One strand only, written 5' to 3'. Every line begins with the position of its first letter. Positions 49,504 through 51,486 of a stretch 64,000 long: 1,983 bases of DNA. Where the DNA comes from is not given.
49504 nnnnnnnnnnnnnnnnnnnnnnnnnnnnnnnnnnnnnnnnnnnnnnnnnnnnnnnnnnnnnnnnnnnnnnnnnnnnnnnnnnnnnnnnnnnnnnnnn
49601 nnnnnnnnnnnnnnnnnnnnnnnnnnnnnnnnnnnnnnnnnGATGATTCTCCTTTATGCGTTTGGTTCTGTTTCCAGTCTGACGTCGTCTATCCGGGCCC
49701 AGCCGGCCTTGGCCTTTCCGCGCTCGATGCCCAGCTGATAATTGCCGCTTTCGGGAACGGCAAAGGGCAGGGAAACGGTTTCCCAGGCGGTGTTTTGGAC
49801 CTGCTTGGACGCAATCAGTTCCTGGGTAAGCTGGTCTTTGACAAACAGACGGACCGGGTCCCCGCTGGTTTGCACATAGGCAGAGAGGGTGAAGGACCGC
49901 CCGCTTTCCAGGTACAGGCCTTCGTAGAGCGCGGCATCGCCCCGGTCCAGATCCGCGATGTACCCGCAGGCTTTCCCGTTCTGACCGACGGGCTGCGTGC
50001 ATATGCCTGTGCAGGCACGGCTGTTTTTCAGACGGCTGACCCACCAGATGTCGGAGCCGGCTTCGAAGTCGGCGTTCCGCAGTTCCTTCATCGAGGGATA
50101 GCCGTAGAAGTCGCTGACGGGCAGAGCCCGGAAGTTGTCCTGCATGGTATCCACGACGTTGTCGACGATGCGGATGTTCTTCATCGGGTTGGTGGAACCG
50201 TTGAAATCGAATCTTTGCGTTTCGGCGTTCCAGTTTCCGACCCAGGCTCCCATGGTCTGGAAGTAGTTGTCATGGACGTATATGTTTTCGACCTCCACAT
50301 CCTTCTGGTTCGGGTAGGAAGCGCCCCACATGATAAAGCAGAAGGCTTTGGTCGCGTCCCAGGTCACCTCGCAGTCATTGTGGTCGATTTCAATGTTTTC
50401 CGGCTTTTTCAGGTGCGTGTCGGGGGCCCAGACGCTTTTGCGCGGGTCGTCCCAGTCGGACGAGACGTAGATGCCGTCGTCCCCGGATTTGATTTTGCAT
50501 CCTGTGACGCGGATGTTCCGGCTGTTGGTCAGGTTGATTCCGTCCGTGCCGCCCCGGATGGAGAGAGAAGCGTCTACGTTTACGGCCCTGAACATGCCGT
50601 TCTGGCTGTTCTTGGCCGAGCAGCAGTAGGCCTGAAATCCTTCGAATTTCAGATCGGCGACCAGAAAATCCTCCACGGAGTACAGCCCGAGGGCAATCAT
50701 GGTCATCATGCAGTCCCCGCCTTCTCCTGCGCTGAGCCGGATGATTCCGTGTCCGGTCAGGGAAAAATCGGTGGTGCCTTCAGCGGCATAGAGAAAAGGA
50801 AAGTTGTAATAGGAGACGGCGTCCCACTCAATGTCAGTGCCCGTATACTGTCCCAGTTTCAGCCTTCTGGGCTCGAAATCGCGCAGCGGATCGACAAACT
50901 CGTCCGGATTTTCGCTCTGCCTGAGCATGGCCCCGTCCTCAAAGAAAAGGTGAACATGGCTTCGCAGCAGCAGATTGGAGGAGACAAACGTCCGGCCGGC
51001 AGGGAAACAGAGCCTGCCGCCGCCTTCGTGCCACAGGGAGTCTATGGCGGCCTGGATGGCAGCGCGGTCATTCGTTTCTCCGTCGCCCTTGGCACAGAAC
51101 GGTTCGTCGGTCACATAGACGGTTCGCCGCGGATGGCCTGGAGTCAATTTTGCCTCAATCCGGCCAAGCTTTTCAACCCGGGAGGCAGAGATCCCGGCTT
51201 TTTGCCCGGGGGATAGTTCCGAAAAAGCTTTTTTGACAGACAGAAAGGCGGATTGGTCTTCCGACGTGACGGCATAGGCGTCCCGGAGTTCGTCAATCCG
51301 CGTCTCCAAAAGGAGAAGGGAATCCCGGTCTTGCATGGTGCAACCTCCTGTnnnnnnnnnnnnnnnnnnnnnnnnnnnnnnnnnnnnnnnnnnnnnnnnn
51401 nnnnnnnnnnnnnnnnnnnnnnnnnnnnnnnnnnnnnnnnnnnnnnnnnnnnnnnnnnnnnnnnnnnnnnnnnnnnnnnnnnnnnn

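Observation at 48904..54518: Operon coupling an atypical glycyl radical enzyme to a GH28-like beta-helix protein and a sugar-phosphate isomerase/epimerase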

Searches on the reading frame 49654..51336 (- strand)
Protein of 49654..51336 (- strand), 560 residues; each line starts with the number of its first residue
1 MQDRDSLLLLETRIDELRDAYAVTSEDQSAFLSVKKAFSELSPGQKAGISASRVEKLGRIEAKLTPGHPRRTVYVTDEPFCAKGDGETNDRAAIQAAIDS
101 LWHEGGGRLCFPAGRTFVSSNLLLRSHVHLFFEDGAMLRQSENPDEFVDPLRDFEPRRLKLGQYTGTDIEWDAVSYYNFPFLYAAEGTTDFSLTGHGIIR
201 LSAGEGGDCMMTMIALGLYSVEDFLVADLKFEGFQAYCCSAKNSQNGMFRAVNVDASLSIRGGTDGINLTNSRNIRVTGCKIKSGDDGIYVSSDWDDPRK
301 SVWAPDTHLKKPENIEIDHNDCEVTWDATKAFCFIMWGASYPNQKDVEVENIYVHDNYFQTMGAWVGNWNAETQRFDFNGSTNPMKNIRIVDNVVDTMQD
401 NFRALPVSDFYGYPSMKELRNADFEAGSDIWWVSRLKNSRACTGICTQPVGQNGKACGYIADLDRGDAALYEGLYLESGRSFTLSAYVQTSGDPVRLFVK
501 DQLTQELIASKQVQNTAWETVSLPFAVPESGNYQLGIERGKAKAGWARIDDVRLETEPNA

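Call 3: search_protein_families(library=pfam, proteins=[window:49654-51336:-])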
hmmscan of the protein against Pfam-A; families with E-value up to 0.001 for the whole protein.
window:49654-51336:- (560 aa): 4 families
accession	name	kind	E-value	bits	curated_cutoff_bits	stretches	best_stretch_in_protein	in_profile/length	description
PF12708.12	Pect-lyase_RHGA_epim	-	1.1e-07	32.4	27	1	80-131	7-59/213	Rhamnogalacturonase A/epimerase, pectate lyase-like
PF00295.23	Glyco_hydro_28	-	1.1e-06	28.4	22.9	1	208-295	86-172/324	Glycosyl hydrolases family 28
PF02018.23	CBM_4_9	-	0.00019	22.3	25.9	1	419-530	4-120/136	Carbohydrate binding domain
PF13229.12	Beta_helix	-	0.00035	20.7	25.9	0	223-292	10-75/158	Right handed beta helix region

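Call 4: search_protein_families(library=ncbifam, proteins=[window:49654-51336:-])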
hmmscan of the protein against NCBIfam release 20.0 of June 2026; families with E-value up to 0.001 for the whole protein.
window:49654-51336:- (560 aa): 5 families
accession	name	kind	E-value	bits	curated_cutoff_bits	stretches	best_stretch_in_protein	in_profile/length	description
NF049898.1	RhamgalacuronBT4146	equivalog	3.1e-15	55.9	500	1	80-295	4-209/445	rhamnogalacturonidase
NF049892.1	AlphdgalacturondseBT4155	equivalog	6.7e-13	48.1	800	1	80-149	56-124/454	alpha-d-galacturonidase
NF049899.1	RhamgalacuronBT4153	equivalog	8.8e-10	37.8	650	1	80-199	52-153/432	rhamnogalacturonidase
NF051861.1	PolglcturonPglBAgro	equivalog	1.2e-09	37.4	600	1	88-147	9-67/437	polygalacturonase PglB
NF051860.1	PolglcturonPglAAgro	equivalog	1e-08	34.3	600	1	39-320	55-329/502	polygalacturonase PglA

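Call 30: find_encoding_contigs(protein=window:49654-51336:-, flank=8000, max_places=4)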
Protein window:49654-51336:- (560 aa): no gene with exactly this product is on record in the collection.

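Call 32: find_homologous_proteins(query=window:49654-51336:-)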
Query window:49654-51336:- (560 aa): 76 proteins with E <= 0.001 among 8000 candidates.
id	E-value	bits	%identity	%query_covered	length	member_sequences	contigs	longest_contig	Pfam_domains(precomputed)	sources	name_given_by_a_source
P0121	0.0e+0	1269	97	100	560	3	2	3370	PF12708.13,PF00295.24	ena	-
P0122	9.4e-200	683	55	99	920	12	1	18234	PF13313.12,PF12708.13,PF00295.24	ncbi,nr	ncbi:MAG: DUF4082 domain-containing protein [Clostridia bacterium]|nr:DUF4082 domain-containing prot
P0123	3.9e-198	678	53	98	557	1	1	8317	PF12708.13,PF00295.24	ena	-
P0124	3.0e-171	589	50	99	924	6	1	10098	PF13313.12,PF12708.13,PF00295.24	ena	-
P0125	7.1e-169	581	55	86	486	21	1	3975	PF12708.13,PF00295.24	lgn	-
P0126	1.9e-166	573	53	87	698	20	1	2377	PF13313.12,PF12708.13,PF02018.24,PF00295.24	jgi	jgi:parallel beta-helix repeat protein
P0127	3.9e-166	572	52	89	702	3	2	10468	PF13313.12,PF12708.13,PF02018.24,PF00295.24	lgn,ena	-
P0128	9.8e-144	498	48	84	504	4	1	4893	PF12708.13,PF00295.24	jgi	-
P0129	3.9e-140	486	48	86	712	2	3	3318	PF13313.12,PF13229.13,PF12708.13,PF02018.24,PF00295.24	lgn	-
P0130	9.7e-137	475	46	88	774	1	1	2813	PF13313.12,PF12708.13,PF00404.25,PF00295.24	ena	-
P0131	4.6e-130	453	44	86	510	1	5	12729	PF12708.13,PF00295.24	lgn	-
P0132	2.0e-124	434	44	86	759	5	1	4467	PF13313.12,PF12708.13,PF00404.25,PF00295.24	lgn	-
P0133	7.2e-124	432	44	87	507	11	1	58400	PF12708.13,PF00295.24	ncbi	-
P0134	3.7e-123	430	43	86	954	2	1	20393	PF13313.12,PF00404.25,PF00295.24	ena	-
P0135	5.7e-123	429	44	86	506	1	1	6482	PF13229.13,PF12708.13,PF00295.24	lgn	-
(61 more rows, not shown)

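Call 33: find_encoding_contigs(protein=P0123, flank=6000, max_places=2)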
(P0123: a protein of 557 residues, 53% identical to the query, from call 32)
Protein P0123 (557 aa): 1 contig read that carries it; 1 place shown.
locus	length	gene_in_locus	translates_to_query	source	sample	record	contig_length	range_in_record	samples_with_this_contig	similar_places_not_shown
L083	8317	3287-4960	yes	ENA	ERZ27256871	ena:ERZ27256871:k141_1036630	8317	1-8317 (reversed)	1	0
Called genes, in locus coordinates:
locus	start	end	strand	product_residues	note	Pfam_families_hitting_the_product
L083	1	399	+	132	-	?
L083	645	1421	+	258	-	PF00318:Ribosomal_S2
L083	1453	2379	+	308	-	PF25025:EF-Ts_N (weak), PF00889:EF_TS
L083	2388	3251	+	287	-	PF13580:SIS_2, PF22198:GKRP_SIS_2 (weak), PF22645:GKRP_SIS_N, PF01380:SIS (faint)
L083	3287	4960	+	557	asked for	PF12708:Pect-lyase_RHGA_epim (weak), PF00295:Glyco_hydro_28 (faint)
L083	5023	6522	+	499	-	-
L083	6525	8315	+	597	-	?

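Call 34: find_encoding_contigs(protein=P0122, flank=6000, max_places=2)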
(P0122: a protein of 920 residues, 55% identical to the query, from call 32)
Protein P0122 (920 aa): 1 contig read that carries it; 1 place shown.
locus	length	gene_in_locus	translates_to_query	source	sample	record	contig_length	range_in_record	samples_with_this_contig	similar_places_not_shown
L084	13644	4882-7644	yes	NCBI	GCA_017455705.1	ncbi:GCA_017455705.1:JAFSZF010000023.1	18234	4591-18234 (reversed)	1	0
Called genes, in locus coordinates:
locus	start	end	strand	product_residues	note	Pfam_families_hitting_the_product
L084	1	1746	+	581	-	PF00933:Glyco_hydro_3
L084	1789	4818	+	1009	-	PF00122:E1-E2_ATPase, PF00702:Hydrolase, PF08282:Hydrolase_3 (faint)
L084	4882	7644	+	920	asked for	PF12708:Pect-lyase_RHGA_epim, PF00295:Glyco_hydro_28 (weak), PF13313:DUF4082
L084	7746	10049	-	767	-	PF01074:Glyco_hydro_38N, PF09261:Alpha-mann_mid, PF07748:Glyco_hydro_38C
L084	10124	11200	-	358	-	PF05496:RuvB_N, PF06068:TIP49 (faint), PF01078:Mg_chelatase (faint), PF00004:AAA, PF07728:AAA_5, PF13173:AAA_14 (faint), PF17864:AAA_lid_4, PF05491:WHD_RuvB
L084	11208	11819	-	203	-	PF01330:RuvA_N, PF14520:HHH_5, PF07499:RuvA_C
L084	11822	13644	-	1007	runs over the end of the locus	PF09586:YfhO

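Call 35: find_encoding_contigs(protein=P0133, flank=6000, max_places=2)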
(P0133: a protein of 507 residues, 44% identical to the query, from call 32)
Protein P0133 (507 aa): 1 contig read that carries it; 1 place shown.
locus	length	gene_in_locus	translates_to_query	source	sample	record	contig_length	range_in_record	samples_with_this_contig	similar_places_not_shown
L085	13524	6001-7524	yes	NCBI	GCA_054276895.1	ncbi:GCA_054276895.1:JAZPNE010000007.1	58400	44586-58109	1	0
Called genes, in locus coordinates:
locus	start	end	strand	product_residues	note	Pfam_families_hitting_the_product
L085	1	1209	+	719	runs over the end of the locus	-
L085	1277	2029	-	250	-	PF03372:Exo_endo_phos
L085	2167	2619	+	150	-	PF00578:AhpC-TSA, PF08534:Redoxin, PF13911:AhpC-TSA_2 (weak)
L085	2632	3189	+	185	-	PF13238:AAA_18 (weak), PF00485:PRK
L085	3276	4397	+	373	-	PF00149:Metallophos (weak)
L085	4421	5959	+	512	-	PF12708:Pect-lyase_RHGA_epim (weak), PF00295:Glyco_hydro_28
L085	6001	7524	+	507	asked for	PF12708:Pect-lyase_RHGA_epim (weak), PF00295:Glyco_hydro_28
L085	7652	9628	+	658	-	-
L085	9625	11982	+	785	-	PF14498:Glyco_hyd_65N_2, PF22124:Glyco_hydro_95_cat, PF21307:Glyco_hydro_95_C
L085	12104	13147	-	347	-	PF06224:AlkZ-like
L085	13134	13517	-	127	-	-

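Call 48: search_solved_structures(query=window:49654-51336:-, max_evalue=0.01, show_alignments=2)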
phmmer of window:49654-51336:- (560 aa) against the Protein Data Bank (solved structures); distinct sequences matched with E-value up to 0.01: 11.
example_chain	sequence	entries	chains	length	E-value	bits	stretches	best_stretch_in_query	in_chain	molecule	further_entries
5olp_A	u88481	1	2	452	1e-08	37.2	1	69-150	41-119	Pectate lyase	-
3jur_A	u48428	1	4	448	2.3e-08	36.1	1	66-133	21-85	Exo-poly-alpha-D-galacturonosidase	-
7b8b_A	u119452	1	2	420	1.8e-07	33.1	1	208-294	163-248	Polygalacturonase ADPG2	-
3zpp_A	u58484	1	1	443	1.3e-05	27.1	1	77-139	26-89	CELL WALL SURFACE ANCHOR FAMILY PROTEIN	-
2uve_A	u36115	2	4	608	1.9e-05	26.5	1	75-149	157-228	EXOPOLYGALACTURONASE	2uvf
4mxn_A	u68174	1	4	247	2.1e-05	26.3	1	80-139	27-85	Uncharacterized protein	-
4mr0_A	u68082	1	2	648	3.3e-05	25.7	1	79-138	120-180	Plasmin and fibronectin-binding protein A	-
2pyg_A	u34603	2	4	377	7.3e-05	24.5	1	79-120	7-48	Poly(beta-D-mannuronate) C5 epimerase 4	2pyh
8xfq_A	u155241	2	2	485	0.00051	21.8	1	79-120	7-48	mannuronan 5-epimerase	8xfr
8ja4_A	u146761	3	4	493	0.00052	21.7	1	79-120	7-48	mannuronan 5-epimerase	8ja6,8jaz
5lw3_A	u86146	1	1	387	0.0019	19.9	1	79-119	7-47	Poly(beta-D-mannuronate) C5 epimerase 6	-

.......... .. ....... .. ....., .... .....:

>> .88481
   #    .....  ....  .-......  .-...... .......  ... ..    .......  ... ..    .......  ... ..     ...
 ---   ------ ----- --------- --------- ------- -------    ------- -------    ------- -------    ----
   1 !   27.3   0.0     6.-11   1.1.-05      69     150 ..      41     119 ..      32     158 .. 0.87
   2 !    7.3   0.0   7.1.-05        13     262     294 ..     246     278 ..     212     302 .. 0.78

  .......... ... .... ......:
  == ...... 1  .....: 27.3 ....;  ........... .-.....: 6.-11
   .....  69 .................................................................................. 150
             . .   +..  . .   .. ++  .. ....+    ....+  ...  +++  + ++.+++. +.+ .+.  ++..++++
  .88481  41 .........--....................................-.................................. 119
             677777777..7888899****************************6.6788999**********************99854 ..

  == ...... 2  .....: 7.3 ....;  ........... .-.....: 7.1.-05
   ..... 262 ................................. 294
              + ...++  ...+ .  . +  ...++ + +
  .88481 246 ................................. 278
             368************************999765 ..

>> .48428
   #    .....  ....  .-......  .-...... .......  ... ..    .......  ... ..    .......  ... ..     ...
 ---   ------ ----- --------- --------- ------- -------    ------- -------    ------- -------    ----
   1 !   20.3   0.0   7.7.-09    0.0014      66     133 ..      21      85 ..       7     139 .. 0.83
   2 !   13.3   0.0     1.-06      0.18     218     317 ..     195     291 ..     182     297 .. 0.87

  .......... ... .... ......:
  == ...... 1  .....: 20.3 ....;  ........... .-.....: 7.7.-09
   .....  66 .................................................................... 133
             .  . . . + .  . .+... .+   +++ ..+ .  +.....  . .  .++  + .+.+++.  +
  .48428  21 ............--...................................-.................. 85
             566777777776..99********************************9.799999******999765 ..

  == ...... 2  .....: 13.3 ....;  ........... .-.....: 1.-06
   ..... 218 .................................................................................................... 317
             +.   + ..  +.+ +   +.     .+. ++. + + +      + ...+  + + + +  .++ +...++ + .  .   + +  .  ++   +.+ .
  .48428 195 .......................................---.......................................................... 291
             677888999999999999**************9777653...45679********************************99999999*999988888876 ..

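Call 74: find_related_loci(query=A7, collection=metagenome_contigs, flank=8000)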
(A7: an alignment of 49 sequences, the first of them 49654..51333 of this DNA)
Query A7 (559 aa) in metagenome_contigs; peptide patterns used: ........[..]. (x = any residue, [..] = any of these).
600 stretches matched a pattern (row limit reached: there are more); 116 encode a relative of the query (tblastn E <= 1e-3); the best 80 are kept; 80 distinct loci.
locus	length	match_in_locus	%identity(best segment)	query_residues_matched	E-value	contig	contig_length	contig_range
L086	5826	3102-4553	54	58-553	3e-175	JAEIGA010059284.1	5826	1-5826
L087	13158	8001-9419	48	72-556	2e-140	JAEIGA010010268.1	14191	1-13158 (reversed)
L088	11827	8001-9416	44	72-551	7e-123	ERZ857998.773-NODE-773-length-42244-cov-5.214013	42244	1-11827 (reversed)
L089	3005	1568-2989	38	70-553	4e-112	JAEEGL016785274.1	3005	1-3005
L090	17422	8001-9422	39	72-559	7e-108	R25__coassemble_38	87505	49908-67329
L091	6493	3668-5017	39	69-537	3e-100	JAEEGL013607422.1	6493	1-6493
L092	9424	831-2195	37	72-537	8e-96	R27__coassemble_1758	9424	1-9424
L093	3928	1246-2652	36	49-538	2e-94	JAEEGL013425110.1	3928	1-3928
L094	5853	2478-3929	36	49-553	2e-93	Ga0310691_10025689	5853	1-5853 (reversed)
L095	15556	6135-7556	36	71-559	1e-95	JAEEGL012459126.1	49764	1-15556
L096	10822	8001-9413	36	69-559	4e-93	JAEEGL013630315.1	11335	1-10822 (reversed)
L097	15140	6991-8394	36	72-559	2e-90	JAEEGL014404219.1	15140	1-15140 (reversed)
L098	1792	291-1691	36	67-544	5e-94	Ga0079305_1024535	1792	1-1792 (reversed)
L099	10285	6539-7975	36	72-555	5e-86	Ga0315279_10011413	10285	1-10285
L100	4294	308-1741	36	72-553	3e-84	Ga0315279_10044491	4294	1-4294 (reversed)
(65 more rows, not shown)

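Call 79: search_protein_families(library=pfam, proteins=[L087:1181-1837:+, L087:1850-2785:+, L087:2526-4730:+, L087:4734-6851:+, L087:6724-7815:+, L087:7653-9923:+, L087:10098-11477:+, L087:11741-12736:+], max_evalue=0.0001)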
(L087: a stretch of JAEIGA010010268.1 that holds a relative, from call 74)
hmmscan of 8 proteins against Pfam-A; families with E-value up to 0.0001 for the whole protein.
L087:1181-1837:+ (218 aa): 1 family
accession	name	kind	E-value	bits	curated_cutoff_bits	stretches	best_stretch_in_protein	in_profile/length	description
PF01791.15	DeoC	-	4.2e-11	43.4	23.8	1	7-211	5-226/229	DeoC/LacD family aldolase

L087:1850-2785:+ (311 aa): 3 families
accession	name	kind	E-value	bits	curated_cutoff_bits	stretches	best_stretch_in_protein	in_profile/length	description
PF00294.29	PfkB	-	4.1e-63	214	25.8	1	7-294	7-300/302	pfkB family carbohydrate kinase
PF08543.17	Phos_pyr_kin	-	4.2e-14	52.9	27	1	173-277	114-225/246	Phosphomethylpyrimidine kinase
PF25270.1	Khk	-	7e-05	22.6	35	0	182-293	244-355/365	Prokaryotic ketohexokinase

L087:2526-4730:+ (734 aa): 1 family
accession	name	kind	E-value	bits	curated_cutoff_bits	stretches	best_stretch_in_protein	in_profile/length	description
PF16477.11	DUF5054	-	3.7e-32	112.9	37.6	1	356-604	1-284/291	Domain of unknown function (DUF5054)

L087:4734-6851:+ (705 aa): 2 families
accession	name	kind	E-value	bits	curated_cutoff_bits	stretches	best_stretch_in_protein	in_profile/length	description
PF02901.20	PFL-like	-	2.1e-107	360.8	24.3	1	105-559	156-638/647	Pyruvate formate lyase-like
PF01228.26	Gly_radical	-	7.3e-22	78.3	22.2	1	586-687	3-106/106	Glycine radical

L087:6724-7815:+ (363 aa): 0 families

L087:7653-9923:+ (756 aa): 3 families
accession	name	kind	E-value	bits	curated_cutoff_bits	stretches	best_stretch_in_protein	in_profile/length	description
PF13313.11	DUF4082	-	1.1e-19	71.3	28.4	1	605-748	3-142/143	Domain of unknown function (DUF4082)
PF12708.12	Pect-lyase_RHGA_epim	-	6.8e-10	39.5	27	1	124-175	7-58/213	Rhamnogalacturonase A/epimerase, pectate lyase-like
PF00295.23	Glyco_hydro_28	-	2.7e-07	30.4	22.9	1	254-456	87-253/324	Glycosyl hydrolases family 28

L087:10098-11477:+ (459 aa): 0 families

L087:11741-12736:+ (331 aa): 2 families
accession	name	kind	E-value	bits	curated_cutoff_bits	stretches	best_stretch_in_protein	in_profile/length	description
PF08239.17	SH3_3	-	9.5e-17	61.4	27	1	180-229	2-53/54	Bacterial SH3 domain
PF06347.19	SH3_4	-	2.5e-05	24.4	24.1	0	179-227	3-52/56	Bacterial SH3 domain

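Call 83: predict_structure(alignment_id=A7)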
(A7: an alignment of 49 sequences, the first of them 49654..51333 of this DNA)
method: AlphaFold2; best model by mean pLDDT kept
length: 559 residues; sequences in the alignment: 49
mean_pLDDT: 94.6   pTM: 0.94
mean pLDDT of the five models: 94.6, 93.9, 93.9, 93.8, 92.1
residues with pLDDT >= 90: 497; 70-90: 54; 50-70: 6; < 50: 2
segments of 3 or more residues with pLDDT < 50: none
pLDDT, mean of each block of 10 residues (from residue 1): 84 93 94 97 93 95 89 98 98 99 98 98 98 98 96 96 88 95 98 98 75 97 98 96 98 94 94 98 97 90 85 98 89 94 94 98 93 90 97 96 96 96 92 90 95 96 96 97 98 98 98 98 98 98 98 80
secondary structure, 60 per line:
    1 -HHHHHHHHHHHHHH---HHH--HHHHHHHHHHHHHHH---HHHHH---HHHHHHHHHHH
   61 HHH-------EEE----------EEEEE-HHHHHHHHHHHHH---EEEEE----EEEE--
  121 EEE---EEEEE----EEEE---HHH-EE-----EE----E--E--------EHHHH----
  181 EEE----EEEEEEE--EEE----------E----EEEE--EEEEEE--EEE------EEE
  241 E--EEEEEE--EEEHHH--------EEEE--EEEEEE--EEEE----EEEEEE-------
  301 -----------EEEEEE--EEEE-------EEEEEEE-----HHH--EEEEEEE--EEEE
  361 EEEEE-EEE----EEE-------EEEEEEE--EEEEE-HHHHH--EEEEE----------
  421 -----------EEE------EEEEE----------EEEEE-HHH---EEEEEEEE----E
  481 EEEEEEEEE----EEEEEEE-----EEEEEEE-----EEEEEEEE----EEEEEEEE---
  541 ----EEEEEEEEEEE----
elements in order: H2-15 H24-38 H42-46 H50-63 E71-73 E84-88 H90-102 E106-110 E115-118 E121-123 E127-131 E136-139 H173-176 E181-183 E188-194 E197-199 E215-218 E221-226 E229-231 E238-241 E244-249 E252-254 E266-269 E272-277 E280-283 E288-293 E312-317 E320-323 E331-337 E348-354 E357-365 E367-369 E374-376 E384-390 E393-397 H399-403 E406-410 E432-434 E441-445 E456-460 E468-475 E480-489 E494-500 E506-512 E518-525 E530-537 E545-555
